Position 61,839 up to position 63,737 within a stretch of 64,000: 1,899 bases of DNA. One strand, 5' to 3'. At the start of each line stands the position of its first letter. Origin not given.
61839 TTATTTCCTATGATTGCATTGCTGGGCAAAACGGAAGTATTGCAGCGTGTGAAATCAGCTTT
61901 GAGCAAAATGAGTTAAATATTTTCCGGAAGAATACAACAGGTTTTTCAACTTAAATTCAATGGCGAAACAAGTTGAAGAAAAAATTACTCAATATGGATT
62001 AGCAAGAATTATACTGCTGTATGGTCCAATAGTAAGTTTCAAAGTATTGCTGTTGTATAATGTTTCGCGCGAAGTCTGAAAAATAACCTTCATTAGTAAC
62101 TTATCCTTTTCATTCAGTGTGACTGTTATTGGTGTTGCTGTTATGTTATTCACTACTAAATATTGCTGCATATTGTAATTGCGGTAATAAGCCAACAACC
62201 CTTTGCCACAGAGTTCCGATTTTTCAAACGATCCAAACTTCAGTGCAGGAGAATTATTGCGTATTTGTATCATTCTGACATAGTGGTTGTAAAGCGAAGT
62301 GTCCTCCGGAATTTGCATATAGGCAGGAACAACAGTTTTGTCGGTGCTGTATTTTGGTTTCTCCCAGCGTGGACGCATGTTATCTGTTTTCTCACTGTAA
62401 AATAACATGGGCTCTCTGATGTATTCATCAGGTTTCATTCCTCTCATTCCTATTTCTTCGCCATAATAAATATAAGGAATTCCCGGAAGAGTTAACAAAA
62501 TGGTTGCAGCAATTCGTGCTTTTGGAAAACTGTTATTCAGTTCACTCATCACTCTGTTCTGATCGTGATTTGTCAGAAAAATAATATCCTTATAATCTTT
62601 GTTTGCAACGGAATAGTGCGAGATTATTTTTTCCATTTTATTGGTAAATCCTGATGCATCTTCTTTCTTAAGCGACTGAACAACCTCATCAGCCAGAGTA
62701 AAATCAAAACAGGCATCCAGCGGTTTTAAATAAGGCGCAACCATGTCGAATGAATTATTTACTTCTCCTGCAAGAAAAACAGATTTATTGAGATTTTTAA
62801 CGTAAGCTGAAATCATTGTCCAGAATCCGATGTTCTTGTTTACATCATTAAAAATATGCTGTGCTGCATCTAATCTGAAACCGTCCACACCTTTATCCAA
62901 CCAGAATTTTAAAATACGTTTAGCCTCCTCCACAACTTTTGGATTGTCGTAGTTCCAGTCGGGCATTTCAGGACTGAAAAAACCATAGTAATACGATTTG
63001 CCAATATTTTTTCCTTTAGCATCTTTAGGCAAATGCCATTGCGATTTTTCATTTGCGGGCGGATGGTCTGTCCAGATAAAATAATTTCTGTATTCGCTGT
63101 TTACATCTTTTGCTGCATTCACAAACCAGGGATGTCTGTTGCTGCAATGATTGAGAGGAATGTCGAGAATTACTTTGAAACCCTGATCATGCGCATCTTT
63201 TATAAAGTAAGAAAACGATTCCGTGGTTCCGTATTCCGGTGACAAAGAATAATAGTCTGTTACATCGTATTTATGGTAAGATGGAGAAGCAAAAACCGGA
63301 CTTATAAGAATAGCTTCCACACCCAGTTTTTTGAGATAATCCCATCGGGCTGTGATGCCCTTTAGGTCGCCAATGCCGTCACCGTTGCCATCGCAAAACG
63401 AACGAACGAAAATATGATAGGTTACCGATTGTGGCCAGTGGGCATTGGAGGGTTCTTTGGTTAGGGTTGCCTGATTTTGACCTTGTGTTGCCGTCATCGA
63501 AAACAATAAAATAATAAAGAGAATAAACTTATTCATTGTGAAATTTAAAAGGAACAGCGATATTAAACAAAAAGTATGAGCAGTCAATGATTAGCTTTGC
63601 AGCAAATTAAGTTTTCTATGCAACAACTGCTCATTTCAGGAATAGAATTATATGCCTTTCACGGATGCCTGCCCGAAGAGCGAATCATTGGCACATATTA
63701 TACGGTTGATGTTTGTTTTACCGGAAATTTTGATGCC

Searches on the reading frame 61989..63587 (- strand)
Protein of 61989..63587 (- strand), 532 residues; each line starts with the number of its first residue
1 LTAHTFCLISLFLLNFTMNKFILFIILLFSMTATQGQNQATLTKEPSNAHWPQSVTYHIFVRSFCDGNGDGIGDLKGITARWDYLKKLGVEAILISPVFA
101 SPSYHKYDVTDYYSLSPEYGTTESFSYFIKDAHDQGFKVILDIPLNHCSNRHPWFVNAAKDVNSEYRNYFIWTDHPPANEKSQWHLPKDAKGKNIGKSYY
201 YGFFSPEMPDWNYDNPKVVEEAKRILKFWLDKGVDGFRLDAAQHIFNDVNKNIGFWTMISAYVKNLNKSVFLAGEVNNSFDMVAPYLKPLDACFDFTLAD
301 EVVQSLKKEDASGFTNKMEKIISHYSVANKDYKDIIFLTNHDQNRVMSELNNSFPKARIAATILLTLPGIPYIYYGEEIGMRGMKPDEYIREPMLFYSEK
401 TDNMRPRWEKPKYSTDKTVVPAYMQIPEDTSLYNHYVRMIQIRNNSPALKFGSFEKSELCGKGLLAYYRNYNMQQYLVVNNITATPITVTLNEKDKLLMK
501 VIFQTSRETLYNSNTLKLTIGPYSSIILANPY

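Call 45: search_protein_families(library=pfam, proteins=[window:61989-63587:-], max_evalue=0.001)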
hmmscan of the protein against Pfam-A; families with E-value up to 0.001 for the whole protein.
window:61989-63587:- (532 aa): 3 families
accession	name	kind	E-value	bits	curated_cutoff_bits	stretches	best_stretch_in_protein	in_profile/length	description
PF00128.31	Alpha-amylase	-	1.4e-86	291.9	22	1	59-450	2-444/446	Alpha amylase, catalytic domain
PF23915.1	SusG_C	-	1.3e-13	51.5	27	1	465-527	2-62/62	Alpha-amylase SusG C-terminal domain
PF16657.11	Malt_amylase_C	-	3.2e-05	24.3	27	1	462-526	11-74/75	Maltogenic Amylase, C-terminal domain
